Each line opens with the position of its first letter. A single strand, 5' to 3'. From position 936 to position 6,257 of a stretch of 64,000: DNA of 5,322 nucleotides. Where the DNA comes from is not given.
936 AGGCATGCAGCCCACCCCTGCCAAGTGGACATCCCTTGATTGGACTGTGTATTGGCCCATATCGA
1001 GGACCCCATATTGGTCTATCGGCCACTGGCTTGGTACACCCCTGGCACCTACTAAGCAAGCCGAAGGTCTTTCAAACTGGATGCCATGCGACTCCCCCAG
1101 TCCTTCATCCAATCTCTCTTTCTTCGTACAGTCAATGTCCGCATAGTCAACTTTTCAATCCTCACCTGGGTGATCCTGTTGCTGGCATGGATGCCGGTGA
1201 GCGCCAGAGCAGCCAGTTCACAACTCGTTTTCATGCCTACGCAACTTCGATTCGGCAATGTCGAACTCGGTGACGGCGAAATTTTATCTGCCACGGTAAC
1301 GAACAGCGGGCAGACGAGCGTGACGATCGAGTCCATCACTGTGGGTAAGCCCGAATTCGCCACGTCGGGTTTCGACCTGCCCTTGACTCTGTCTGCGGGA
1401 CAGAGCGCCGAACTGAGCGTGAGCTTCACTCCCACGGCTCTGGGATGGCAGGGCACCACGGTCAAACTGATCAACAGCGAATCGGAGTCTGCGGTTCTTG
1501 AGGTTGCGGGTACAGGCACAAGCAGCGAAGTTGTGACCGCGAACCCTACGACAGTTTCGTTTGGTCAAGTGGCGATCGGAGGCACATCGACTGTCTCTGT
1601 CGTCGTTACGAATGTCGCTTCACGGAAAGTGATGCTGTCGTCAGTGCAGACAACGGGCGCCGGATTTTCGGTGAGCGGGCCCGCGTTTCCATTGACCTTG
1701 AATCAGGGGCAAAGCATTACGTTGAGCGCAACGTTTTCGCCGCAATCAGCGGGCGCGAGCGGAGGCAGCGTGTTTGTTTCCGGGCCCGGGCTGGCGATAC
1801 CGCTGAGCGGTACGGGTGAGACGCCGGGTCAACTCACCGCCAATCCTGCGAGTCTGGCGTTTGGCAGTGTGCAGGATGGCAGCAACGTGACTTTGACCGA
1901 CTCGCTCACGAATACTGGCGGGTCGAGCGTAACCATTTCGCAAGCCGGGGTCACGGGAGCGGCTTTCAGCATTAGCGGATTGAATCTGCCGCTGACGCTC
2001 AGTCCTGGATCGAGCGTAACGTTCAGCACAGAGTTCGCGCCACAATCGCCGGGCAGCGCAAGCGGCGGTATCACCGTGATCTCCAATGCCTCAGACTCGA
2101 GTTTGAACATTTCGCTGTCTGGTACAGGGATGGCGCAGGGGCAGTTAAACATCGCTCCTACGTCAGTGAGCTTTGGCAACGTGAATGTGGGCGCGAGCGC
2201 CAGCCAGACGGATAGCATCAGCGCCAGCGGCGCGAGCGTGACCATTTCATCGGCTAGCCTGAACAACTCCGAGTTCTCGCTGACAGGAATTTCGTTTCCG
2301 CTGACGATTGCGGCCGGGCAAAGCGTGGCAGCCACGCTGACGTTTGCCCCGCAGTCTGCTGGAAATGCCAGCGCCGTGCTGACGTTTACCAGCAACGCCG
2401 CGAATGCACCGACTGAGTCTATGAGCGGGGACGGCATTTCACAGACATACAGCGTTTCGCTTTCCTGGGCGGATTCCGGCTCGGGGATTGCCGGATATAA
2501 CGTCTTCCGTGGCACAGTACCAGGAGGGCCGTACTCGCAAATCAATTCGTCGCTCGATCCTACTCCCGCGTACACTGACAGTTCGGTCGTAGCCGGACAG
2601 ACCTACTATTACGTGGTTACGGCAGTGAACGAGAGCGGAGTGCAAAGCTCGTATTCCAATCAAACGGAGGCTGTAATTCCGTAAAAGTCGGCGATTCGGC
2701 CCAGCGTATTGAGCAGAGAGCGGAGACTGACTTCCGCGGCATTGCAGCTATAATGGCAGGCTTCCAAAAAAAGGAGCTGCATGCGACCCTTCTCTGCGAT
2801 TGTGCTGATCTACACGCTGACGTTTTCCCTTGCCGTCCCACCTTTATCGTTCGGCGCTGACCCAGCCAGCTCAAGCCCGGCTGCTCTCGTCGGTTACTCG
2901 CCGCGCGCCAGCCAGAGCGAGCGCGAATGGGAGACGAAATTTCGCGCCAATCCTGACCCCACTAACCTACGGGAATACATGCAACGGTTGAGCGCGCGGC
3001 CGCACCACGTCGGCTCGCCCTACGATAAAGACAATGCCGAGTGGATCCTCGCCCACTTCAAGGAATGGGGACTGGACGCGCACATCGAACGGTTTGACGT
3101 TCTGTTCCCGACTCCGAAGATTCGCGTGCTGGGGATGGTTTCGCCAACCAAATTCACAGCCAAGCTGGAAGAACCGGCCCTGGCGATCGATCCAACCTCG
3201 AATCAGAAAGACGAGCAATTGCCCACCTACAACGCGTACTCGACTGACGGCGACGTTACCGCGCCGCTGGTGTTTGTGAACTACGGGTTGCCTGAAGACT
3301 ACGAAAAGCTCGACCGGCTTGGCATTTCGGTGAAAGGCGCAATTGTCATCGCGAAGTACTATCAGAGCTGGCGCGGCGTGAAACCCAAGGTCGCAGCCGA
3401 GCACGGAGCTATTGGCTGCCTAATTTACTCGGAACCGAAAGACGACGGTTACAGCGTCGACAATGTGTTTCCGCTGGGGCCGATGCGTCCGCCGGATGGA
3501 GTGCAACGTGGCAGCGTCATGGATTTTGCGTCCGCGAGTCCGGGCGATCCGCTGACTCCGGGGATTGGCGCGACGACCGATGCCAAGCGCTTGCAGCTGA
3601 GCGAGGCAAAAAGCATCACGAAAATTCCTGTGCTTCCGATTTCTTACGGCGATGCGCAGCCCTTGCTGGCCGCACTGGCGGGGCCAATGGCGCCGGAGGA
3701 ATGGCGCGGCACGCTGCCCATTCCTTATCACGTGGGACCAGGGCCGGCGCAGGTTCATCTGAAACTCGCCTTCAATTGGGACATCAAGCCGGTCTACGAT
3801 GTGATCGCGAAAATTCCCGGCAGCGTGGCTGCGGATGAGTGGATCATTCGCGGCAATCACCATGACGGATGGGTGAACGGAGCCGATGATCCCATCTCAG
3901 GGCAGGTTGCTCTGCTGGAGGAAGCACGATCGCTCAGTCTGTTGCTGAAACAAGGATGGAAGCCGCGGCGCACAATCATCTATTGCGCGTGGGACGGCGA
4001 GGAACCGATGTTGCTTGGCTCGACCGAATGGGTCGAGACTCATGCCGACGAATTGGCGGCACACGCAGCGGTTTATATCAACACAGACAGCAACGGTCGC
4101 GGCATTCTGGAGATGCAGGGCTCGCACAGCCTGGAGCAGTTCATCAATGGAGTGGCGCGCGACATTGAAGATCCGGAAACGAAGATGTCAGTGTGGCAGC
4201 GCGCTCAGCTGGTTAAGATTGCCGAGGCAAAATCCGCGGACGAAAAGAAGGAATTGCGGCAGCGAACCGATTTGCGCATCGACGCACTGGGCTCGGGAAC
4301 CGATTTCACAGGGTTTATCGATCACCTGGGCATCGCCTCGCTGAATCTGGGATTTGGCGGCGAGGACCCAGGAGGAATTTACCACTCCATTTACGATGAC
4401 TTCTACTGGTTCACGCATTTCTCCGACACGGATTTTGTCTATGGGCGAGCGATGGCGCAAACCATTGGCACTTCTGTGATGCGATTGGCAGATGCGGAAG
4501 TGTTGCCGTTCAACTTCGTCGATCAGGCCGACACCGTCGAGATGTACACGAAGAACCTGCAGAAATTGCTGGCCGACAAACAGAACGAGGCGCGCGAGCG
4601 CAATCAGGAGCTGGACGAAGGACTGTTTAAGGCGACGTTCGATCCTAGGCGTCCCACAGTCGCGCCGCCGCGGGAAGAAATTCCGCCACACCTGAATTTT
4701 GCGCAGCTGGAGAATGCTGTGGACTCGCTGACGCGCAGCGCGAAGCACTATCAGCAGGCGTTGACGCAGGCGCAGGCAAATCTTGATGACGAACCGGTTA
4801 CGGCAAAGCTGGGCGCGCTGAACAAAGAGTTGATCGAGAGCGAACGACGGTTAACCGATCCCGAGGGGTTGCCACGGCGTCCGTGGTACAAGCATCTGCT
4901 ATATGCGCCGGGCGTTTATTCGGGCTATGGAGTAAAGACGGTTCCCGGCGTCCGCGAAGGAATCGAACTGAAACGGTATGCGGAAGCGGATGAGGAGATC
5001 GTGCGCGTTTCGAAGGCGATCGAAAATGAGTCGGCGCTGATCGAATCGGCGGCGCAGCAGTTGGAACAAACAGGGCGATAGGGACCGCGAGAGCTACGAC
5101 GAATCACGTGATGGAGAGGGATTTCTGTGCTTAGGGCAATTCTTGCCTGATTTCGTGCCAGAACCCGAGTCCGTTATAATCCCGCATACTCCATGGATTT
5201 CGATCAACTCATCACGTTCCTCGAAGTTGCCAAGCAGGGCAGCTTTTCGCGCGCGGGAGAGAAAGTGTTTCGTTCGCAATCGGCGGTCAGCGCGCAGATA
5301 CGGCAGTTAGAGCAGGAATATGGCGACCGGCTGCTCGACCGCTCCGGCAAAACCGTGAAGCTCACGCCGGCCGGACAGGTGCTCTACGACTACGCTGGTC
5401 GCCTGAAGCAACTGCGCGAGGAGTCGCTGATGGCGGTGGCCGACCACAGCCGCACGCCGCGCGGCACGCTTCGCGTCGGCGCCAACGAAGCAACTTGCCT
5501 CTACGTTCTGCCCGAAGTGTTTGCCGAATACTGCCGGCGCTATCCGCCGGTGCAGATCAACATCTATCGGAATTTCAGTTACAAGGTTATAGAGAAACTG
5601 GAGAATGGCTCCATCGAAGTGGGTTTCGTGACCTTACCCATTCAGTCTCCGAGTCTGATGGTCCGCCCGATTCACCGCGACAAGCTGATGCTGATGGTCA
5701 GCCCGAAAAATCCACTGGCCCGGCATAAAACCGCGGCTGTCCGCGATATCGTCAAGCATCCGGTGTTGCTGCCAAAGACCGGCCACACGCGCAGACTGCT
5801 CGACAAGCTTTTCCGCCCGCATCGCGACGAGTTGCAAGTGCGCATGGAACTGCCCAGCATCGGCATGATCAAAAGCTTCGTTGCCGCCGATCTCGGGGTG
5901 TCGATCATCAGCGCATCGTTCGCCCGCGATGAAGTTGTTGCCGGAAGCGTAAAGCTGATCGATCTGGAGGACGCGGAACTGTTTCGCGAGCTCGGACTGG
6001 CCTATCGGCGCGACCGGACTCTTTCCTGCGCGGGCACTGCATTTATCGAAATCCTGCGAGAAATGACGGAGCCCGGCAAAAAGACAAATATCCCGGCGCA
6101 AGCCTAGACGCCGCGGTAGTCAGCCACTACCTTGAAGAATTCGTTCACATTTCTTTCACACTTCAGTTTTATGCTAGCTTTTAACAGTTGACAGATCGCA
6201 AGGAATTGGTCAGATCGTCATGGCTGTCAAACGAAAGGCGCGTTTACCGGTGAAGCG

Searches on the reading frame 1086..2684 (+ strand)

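Call 96: search_protein_families(library=pfam, proteins=[window:1086-2684:+], max_evalue=0.00001)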
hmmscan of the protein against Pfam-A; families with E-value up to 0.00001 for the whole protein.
window:1086-2684:+ (532 aa): 9 families
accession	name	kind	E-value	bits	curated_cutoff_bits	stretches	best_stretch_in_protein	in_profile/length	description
PF15780.11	ASH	-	2.5e-32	111.4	27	3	358-440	11-94/98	Abnormal spindle-like microcephaly-assoc'd, ASPM-SPD-2-Hydin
PF22073.2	Cep192_D4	-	4.5e-30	104.6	35.5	1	249-348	3-111/112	Cep192 domain 4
PF22544.2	HYDIN_VesB_CFA65-like_Ig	-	5.5e-29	100.8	25.5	2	46-142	2-99/100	HYDIN/CFA65/VesB-like, Ig-like domain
PF07610.17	DUF1573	-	4.3e-21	75.2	26.1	1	254-347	5-97/98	Protein of unknown function (DUF1573)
PF12371.14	TMEM131_like_N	-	5.5e-17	62.2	28.8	1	48-128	2-82/84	Transmembrane protein 131-like N-terminal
PF24771.2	Ig_CFAP74_1st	-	5.2e-11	43.2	29.2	0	50-118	4-74/97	CFAP74 first Ig-like domain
PF24507.1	Ig_CFAP65_4th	-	9.9e-10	39.1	27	0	304-348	33-76/76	CFAP65, fourth Ig-like domain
PF14874.12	PapD-like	-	1.4e-08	35.3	27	0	249-333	3-88/102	Flagellar-associated PapD-like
PF22066.2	Cep192_D8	-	9.4e-08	32.7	33.5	0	149-231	5-84/101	Cep192 domain 8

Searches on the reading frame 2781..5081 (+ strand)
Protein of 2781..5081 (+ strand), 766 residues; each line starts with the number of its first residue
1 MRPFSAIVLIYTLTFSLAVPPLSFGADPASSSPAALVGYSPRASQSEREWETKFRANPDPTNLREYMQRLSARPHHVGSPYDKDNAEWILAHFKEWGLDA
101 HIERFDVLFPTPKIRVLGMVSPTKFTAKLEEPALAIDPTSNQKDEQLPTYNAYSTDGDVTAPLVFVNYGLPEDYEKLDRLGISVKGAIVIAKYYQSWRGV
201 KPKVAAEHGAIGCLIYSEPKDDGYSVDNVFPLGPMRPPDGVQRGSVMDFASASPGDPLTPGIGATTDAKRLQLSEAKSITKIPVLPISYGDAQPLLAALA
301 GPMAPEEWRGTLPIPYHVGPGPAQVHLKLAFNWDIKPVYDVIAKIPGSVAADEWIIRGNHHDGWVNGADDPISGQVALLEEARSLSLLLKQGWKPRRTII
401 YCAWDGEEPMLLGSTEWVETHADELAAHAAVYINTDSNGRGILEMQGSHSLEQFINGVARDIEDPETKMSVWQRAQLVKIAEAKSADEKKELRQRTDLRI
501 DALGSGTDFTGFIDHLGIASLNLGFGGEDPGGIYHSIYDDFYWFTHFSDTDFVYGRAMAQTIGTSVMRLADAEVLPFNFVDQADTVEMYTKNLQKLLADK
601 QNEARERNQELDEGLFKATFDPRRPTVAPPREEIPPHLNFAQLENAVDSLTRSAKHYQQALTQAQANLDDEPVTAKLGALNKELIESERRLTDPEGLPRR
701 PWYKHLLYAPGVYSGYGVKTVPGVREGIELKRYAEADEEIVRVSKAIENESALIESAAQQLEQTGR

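Call 96: search_protein_families(library=pfam, proteins=[window:2781-5081:+], max_evalue=0.00001)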
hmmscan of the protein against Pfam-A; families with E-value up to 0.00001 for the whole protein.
window:2781-5081:+ (766 aa): 3 families
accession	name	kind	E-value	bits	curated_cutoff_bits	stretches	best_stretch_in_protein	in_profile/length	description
PF04253.20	TFR_dimer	-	7.5e-27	94.1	27.1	1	638-752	1-118/121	Transferrin receptor-like dimerisation domain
PF04389.22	Peptidase_M28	-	1e-14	55.2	21.3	1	341-541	2-174/193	Peptidase family M28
PF02225.27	PA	-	5.3e-06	26.9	23.9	0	159-223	1-63/95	PA domain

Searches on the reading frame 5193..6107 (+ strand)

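Call 96: search_protein_families(library=pfam, proteins=[window:5193-6107:+], max_evalue=0.00001)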
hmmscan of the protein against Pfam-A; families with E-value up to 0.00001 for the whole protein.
window:5193-6107:+ (304 aa): 2 families
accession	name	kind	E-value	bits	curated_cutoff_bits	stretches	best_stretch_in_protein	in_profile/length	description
PF03466.25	LysR_substrate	-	3.3e-47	161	28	1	87-291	2-207/209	LysR substrate binding domain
PF00126.33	HTH_1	-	1.9e-22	79.4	26.6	1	3-62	1-60/60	Bacterial regulatory helix-turn-helix protein, lysR family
